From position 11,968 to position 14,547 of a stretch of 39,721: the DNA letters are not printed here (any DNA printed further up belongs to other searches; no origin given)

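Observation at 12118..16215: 1365-aa single-polypeptide formate dehydrogenase with a GltD/NfnB-like NAD(P)H-flavoprotein module inserted inside its NuoG-like ferredoxin domain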

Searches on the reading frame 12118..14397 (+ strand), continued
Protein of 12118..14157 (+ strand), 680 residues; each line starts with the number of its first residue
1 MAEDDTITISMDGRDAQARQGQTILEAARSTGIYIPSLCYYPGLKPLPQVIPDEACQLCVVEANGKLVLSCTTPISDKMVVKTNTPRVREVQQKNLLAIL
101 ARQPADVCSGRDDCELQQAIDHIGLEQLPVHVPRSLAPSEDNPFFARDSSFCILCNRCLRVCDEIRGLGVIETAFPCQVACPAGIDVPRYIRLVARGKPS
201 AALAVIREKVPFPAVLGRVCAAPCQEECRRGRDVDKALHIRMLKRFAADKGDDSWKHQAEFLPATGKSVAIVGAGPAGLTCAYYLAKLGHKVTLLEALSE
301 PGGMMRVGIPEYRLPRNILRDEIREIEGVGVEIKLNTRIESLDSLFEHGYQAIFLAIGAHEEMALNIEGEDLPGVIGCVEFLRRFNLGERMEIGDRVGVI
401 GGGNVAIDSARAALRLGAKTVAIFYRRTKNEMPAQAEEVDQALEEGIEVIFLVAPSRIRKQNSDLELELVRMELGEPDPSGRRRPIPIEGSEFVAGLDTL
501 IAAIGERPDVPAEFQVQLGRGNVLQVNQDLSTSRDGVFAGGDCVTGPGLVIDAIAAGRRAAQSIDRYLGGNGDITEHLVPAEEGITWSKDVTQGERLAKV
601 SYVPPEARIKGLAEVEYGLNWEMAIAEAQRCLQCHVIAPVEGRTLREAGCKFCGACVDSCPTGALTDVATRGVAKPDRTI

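Call 87: fold_search(model_id=the predicted structure, library=pdb)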
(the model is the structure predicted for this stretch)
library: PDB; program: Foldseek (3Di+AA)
matches with E <= 10: 1985; with E <= 0.001: 763
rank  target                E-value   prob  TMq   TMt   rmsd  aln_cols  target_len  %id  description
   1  9bov_A                5.4e-67  1.00  0.55  0.36  25.9       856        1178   35  Structure of electron bifurcating Nfn-ABC complexed with NAD from Caldicellulosiruptor saccharolyticus (released 2025-03-05)
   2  8oh5_C                4.3e-66  1.00  0.55  0.36  26.2       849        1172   33  Cryo-EM structure of the electron bifurcating transhydrogenase StnABC complex from Sporomusa Ovata (state 2) (released 2023-09-13)
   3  9n5u_A                1.8e-59  1.00  0.55  0.44  24.6       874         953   31  Structure of the Thermococcus sibiricus NfnABC complex (released 2025-05-07)
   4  9n5v_A                7.6e-59  1.00  0.54  0.44  24.8       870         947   31  Structure of the NAD(H)-bound Thermococcus sibiricus NfnABC complex (released 2025-05-07)
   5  5jca_L                8.0e-40  1.00  0.49  0.79   1.9       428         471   40  NADP(H) bound NADH-dependent Ferredoxin:NADP Oxidoreductase (NfnI) from Pyrococcus furiosus (released 2017-04-12)
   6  5jfc_L                4.4e-38  1.00  0.48  0.78   2.0       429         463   39  NADH-dependent Ferredoxin:NADP Oxidoreductase (NfnI) from Pyrococcus furiosus (released 2017-04-12)
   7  4ylf_B                2.2e-36  1.00  0.50  0.80   2.2       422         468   41  Insights into flavin-based electron bifurcation via the NADH-dependent reduced ferredoxin-NADP oxidoreductase structur (released 2015-07-08)
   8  5vj7_A                2.8e-35  1.00  0.48  0.79   2.2       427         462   36  Ferredoxin NADP Oxidoreductase (Xfn) (released 2017-07-19)
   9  6s6s_E                3.8e-32  1.00  0.49  0.77   2.8       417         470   31  Structure of Azospirillum brasilense Glutamate Synthase in a4b4 oligomeric state. (released 2019-09-11)
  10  6s6t_E                4.7e-30  1.00  0.48  0.76   3.0       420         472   31  Structure of Azospirillum brasilense Glutamate Synthase in a4b3 oligomeric state (released 2019-09-11)
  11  1h7x_A                4.9e-29  1.00  0.48  0.36  12.9       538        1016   22  Dihydropyrimidine dehydrogenase (DPD) from pig, ternary complex of a mutant enzyme (C671A), NADPH and 5-fluorouracil (released 2001-02-23)
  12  1gt8_B                7.1e-29  1.00  0.47  0.36  12.1       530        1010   23  DIHYDROPYRIMIDINE DEHYDROGENASE (DPD) FROM PIG, TERNARY COMPLEX WITH NADPH AND URACIL-4-ACETIC ACID (released 2002-04-11)
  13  1h7w_B                1.1e-28  1.00  0.48  0.36   3.6       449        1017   25  Dihydropyrimidine dehydrogenase (DPD) from pig (released 2001-02-23)
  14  8f6n_D                1.4e-28  1.00  0.47  0.36  13.5       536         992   23  Dihydropyrimidine Dehydrogenase (DPD) C671S Mutant Soaked with Thymine Quasi-Anaerobically (released 2023-02-01)
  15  2vdc_G                1.7e-28  1.00  0.47  0.76   8.5       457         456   27  THE 9.5 A RESOLUTION STRUCTURE OF GLUTAMATE SYNTHASE FROM CRYO-ELECTRON MICROSCOPY AND ITS OLIGOMERIZATION BEHAVIOR IN (released 2008-01-15)
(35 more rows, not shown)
